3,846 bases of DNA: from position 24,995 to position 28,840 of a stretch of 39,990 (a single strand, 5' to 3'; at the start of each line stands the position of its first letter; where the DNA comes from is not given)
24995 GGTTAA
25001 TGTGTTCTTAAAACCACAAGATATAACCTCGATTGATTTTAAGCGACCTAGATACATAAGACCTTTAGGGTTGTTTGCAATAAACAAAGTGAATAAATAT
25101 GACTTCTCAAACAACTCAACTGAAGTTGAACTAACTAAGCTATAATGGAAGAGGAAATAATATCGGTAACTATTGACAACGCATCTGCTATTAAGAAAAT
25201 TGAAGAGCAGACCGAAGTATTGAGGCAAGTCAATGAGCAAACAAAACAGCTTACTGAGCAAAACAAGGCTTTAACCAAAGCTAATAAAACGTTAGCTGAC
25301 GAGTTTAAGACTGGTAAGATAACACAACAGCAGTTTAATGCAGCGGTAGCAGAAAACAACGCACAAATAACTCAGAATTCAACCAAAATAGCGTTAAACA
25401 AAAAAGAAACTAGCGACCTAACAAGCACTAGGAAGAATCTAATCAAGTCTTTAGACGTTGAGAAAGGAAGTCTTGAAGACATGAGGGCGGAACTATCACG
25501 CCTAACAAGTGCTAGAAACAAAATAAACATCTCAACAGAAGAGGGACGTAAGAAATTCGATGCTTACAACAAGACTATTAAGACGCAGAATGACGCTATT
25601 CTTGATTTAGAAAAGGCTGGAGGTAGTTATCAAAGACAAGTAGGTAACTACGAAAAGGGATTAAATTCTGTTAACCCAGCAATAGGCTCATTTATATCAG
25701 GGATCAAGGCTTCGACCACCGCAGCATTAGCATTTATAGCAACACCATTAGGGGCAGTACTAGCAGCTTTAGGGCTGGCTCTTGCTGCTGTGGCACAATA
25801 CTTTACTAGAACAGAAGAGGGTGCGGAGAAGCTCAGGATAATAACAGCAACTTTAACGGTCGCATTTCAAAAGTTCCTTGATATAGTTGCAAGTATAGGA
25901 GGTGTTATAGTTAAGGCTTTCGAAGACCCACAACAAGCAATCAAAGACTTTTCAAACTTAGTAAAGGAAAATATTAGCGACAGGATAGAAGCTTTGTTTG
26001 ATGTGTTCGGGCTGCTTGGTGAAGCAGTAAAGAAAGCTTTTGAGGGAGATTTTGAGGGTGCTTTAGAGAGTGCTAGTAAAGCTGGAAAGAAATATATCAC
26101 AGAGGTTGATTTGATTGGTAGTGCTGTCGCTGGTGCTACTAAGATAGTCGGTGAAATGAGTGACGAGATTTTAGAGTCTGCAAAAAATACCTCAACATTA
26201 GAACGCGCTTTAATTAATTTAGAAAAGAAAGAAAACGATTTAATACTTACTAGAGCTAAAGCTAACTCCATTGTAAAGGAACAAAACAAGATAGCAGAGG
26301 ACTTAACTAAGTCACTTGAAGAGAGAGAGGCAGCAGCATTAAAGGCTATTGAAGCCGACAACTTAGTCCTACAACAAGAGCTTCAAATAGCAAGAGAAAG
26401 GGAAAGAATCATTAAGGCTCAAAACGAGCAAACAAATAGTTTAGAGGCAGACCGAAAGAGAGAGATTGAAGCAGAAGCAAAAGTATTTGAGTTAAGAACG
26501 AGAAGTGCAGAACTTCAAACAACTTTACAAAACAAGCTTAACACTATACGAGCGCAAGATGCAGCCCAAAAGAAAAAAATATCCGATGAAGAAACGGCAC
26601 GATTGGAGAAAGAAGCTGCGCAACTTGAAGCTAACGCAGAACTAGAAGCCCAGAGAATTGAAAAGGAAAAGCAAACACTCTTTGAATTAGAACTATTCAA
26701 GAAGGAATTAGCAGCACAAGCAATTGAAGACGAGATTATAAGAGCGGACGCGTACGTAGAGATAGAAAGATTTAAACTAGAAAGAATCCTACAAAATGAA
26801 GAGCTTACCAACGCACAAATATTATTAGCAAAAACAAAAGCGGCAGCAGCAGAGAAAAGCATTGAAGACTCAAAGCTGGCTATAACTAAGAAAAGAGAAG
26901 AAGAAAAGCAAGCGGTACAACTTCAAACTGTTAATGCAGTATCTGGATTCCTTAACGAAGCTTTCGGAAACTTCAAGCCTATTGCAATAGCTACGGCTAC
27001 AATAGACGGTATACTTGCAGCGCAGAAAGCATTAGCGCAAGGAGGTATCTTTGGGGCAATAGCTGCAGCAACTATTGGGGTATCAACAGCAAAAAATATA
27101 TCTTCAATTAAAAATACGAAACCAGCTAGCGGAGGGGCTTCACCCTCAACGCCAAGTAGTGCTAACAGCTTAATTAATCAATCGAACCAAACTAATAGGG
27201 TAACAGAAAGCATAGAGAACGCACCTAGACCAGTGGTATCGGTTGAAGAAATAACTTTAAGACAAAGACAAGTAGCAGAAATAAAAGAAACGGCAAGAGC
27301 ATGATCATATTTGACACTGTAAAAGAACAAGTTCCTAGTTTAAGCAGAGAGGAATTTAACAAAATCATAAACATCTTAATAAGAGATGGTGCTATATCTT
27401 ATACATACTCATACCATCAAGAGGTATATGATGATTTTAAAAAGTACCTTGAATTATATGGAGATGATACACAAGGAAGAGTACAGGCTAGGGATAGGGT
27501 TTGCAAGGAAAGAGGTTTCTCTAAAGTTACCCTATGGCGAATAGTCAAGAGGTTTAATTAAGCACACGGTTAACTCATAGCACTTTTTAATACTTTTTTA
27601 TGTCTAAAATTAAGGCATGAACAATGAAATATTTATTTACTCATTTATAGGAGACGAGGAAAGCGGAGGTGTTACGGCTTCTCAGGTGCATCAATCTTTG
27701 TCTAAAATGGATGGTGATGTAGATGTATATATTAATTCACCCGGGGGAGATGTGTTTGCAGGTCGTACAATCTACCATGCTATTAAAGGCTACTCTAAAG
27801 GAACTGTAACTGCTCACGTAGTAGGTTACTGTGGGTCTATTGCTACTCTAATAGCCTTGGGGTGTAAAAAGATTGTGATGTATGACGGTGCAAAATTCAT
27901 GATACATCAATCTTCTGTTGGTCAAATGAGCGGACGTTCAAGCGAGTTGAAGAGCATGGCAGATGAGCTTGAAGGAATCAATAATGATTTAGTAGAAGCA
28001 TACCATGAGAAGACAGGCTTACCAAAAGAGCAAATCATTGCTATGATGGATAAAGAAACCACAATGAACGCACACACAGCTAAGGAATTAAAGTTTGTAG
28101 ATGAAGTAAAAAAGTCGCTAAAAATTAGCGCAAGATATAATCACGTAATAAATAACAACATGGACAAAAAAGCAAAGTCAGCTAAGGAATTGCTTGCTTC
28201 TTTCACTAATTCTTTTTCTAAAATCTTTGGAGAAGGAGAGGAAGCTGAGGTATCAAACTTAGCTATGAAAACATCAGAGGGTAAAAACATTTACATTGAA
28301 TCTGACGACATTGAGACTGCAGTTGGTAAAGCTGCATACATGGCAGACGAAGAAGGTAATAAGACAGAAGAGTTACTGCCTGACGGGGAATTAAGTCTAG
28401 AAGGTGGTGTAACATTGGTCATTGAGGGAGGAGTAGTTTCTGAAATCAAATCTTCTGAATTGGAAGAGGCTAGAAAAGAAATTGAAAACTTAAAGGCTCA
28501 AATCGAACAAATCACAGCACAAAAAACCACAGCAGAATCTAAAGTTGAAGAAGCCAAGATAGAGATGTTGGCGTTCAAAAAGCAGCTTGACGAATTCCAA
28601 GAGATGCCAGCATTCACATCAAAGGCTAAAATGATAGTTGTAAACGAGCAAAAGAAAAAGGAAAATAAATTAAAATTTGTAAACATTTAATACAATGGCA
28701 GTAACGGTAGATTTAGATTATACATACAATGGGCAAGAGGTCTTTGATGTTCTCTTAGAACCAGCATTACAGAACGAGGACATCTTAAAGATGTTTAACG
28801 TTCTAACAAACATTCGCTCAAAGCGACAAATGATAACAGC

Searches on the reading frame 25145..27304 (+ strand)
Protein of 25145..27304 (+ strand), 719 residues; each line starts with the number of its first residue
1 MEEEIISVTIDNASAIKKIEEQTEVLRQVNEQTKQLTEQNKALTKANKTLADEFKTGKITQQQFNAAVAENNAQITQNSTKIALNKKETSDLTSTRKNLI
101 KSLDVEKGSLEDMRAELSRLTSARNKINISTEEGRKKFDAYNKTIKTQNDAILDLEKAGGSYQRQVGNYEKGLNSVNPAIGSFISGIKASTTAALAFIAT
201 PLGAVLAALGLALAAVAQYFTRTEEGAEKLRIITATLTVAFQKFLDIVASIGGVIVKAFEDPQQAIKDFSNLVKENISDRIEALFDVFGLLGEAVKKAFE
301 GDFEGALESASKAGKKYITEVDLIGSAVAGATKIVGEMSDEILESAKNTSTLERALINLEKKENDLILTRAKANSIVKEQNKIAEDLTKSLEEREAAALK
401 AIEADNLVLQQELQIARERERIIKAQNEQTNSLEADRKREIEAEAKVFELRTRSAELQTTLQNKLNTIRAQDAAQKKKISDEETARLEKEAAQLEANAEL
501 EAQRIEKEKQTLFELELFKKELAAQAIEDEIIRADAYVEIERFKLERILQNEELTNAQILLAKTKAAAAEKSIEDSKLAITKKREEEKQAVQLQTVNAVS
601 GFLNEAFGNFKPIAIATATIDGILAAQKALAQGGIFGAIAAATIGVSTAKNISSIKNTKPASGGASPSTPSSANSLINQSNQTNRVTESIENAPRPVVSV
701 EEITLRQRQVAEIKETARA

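Call 22: search_protein_families(library=pfam, proteins=[window:25145-27304:+], max_evalue=0.001)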
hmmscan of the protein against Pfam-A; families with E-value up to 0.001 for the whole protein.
window:25145-27304:+ (719 aa): 0 families

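Call 72: search_protein_families(library=phrogs, proteins=[window:25145-27304:+], max_evalue=0.001)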
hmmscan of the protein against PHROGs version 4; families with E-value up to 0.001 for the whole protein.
window:25145-27304:+ (719 aa): 4 families
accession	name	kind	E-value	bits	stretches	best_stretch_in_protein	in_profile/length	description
phrog_1506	-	tail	2.1e-07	30.4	1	129-443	420-649/1269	tail length tape measure protein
phrog_32985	-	unknown function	4.8e-07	29.6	1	175-589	47-452/686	-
phrog_991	-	tail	8.5e-07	27.9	1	179-409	626-933/1966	tail length tape measure protein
phrog_20660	-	tail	5.6e-06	25.9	1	14-599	16-618/1106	tail length tape measure protein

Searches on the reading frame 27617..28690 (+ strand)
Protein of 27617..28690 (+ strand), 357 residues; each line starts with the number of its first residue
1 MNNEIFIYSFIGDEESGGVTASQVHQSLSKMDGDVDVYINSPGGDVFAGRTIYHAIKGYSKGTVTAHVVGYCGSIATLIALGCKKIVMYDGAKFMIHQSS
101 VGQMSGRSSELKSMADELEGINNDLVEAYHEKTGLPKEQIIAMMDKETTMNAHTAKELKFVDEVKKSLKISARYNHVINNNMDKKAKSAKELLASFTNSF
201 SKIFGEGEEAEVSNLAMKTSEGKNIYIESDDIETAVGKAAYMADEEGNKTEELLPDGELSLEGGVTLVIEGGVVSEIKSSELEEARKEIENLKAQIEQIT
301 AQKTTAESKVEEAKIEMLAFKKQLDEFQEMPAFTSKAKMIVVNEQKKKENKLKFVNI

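Call 3: search_protein_families(library=pfam, proteins=[window:27617-28690:+], max_evalue=1)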
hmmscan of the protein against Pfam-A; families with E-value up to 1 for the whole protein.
window:27617-28690:+ (357 aa): 9 families
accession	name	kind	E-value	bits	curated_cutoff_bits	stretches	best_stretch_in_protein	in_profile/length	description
PF00574.28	CLP_protease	-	8e-31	107.7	20.2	1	3-165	17-179/182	Clp protease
PF01972.22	SDH_protease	-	9.9e-06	25.2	31.3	1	5-106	67-164/286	ClpP-like SDH-type serine proteinase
PF18035.6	Bap31_Bap29_C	-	0.0047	17.4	30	1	277-301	6-29/52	Bap31/Bap29 cytoplasmic coiled-coil domain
PF19427.5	Insc_C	-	0.036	13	27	1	140-230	35-131/453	Protein inscuteable C-terminal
PF08581.15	Tup_N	-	0.052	14.3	28.7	1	282-329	6-53/77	Tup N-terminal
PF13600.11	DUF4140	-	0.059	14.3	27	1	276-310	61-95/98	N-terminal domain of unknown function (DUF4140)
PF09784.14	L31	-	0.097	13.5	22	1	127-175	52-98/102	Mitochondrial ribosomal protein L31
PF10473.14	CENP-F_leu_zip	-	0.12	12.8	34.5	1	280-329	45-94/140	Leucine-rich repeats of kinetochore protein Cenp-F/LEK1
PF12041.13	DELLA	-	0.33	11.3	23.8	0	107-130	12-35/69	Transcriptional regulator DELLA protein N terminal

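Call 4: search_protein_families(library=phrogs, proteins=[window:27617-28690:+], max_evalue=0.01)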
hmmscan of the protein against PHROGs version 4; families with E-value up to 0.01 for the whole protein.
window:27617-28690:+ (357 aa): 13 families
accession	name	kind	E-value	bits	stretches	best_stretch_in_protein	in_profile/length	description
phrog_94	-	head and packaging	3e-56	193.2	1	1-334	79-393/622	head maturation protease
phrog_2976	-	head and packaging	1.6e-44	154.2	1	4-316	22-331/394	head maturation protease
phrog_1684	-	head and packaging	5.2e-40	138.7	1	2-183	40-218/284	head maturation protease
phrog_133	-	head and packaging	2.9e-39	136.3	1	4-242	21-189/668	head maturation protease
phrog_3348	-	unknown function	6.4e-38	132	1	4-203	39-237/386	-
phrog_53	-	head and packaging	2.3e-25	90.8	1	34-338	119-417/583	head maturation protease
phrog_1827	-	other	5.4e-21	75.8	1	34-146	54-163/202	ATP-dependent protease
phrog_23753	-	head and packaging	4.4e-19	70.2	1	27-201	36-209/298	head maturation protease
phrog_33547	-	unknown function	7.8e-19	68.9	1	7-306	4-293/357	-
phrog_5410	-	other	7.4e-10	39.5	1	32-110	55-131/323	ATP-dependent protease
phrog_13984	-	unknown function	1.6e-08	35.7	1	3-92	32-119/123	-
phrog_21683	-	unknown function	5.5e-05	23.3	1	34-91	40-96/337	-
phrog_11747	-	unknown function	0.0018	18.5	1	34-92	64-122/290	-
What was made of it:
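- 27617..30217 (+): Upstream frame: ClpP-type head maturation protease (27617-28690), major capsid protein (28695-29672) and a conserved 181-aa protein of unknown role (29672-30217). Pfam and PHROG hits (calls 3, 4).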
